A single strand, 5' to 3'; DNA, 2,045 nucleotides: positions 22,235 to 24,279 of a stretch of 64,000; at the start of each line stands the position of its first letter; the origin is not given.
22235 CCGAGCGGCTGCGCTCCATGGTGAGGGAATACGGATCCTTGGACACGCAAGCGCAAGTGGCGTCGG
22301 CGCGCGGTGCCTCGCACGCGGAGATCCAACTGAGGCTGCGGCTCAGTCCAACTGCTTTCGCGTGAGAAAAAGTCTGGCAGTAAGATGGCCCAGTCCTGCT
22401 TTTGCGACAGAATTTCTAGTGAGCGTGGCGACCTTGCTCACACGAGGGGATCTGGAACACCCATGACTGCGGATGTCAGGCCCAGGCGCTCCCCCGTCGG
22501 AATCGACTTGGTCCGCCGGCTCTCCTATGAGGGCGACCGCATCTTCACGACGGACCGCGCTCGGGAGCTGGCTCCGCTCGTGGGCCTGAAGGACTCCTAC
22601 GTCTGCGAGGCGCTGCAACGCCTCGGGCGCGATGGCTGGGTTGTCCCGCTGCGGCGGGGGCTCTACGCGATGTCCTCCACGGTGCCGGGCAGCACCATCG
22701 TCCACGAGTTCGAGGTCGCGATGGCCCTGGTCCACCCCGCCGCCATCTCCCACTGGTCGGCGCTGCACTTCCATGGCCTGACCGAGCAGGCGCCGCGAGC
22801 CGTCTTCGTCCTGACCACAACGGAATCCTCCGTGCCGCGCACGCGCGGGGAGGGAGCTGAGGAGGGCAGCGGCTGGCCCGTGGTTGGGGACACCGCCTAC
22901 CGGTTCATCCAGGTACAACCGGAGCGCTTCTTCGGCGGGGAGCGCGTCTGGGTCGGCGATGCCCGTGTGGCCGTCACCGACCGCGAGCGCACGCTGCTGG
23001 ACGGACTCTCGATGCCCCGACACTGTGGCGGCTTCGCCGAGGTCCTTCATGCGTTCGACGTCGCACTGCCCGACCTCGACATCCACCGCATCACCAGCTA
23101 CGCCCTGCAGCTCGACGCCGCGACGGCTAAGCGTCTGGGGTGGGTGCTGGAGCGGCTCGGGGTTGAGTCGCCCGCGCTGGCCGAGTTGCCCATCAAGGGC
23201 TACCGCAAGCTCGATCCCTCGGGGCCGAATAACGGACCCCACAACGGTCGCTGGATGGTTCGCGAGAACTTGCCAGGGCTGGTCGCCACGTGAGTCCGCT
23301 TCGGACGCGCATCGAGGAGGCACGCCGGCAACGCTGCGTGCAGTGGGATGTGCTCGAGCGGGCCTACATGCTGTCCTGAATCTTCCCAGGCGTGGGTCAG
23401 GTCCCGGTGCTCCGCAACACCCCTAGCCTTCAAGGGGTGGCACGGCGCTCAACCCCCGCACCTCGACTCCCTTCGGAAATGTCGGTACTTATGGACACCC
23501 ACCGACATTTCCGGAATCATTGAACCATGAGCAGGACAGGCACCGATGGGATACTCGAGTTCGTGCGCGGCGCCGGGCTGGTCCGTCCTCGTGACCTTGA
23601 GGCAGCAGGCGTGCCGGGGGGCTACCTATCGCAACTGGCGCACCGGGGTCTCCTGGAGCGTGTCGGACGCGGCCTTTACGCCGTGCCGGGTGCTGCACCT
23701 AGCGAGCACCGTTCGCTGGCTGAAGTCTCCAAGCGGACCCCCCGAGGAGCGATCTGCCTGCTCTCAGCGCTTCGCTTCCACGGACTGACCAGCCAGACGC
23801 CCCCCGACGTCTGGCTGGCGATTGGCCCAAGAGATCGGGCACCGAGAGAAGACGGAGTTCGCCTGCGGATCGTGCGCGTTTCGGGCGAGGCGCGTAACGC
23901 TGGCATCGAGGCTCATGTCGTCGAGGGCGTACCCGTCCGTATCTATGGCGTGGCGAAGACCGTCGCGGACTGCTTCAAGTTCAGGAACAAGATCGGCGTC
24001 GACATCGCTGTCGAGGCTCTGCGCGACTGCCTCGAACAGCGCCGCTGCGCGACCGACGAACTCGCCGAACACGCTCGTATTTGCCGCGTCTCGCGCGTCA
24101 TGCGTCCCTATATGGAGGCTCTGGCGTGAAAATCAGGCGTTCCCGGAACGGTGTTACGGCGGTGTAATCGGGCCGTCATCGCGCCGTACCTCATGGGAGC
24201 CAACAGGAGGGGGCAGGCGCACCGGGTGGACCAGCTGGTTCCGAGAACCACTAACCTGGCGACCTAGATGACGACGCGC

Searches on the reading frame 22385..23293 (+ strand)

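Call 11: search_protein_families(library=pfam, proteins=[window:22385-23293:+], max_evalue=0.01)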
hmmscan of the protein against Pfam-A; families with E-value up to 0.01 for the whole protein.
window:22385-23293:+ (302 aa): 1 family
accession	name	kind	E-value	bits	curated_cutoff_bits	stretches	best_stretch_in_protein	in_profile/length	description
PF09407.15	AbiEi_1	-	6.5e-05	23.6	22.2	1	125-256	24-141/142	AbiEi antitoxin C-terminal domain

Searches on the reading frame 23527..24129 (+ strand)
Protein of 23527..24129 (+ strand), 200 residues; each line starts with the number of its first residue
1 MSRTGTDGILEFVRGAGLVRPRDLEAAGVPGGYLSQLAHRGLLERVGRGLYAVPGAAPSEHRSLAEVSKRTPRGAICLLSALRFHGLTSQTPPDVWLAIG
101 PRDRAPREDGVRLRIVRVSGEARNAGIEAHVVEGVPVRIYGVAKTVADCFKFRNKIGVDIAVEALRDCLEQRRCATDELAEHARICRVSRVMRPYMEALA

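Call 11: search_protein_families(library=pfam, proteins=[window:23527-24129:+], max_evalue=0.01)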
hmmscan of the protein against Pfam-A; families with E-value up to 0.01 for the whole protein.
window:23527-24129:+ (200 aa): 3 families
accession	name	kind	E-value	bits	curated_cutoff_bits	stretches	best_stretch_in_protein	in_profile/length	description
PF13338.12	AbiEi_4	-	3e-13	50.1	25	1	10-54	4-49/49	Transcriptional regulator, AbiEi antitoxin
PF17194.10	AbiEi_3_N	-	0.00012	22.4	26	1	19-88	18-88/93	Transcriptional regulator, AbiEi antitoxin N-terminal domain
PF09407.15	AbiEi_1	-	0.00055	20.6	22.2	1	77-193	21-135/142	AbiEi antitoxin C-terminal domain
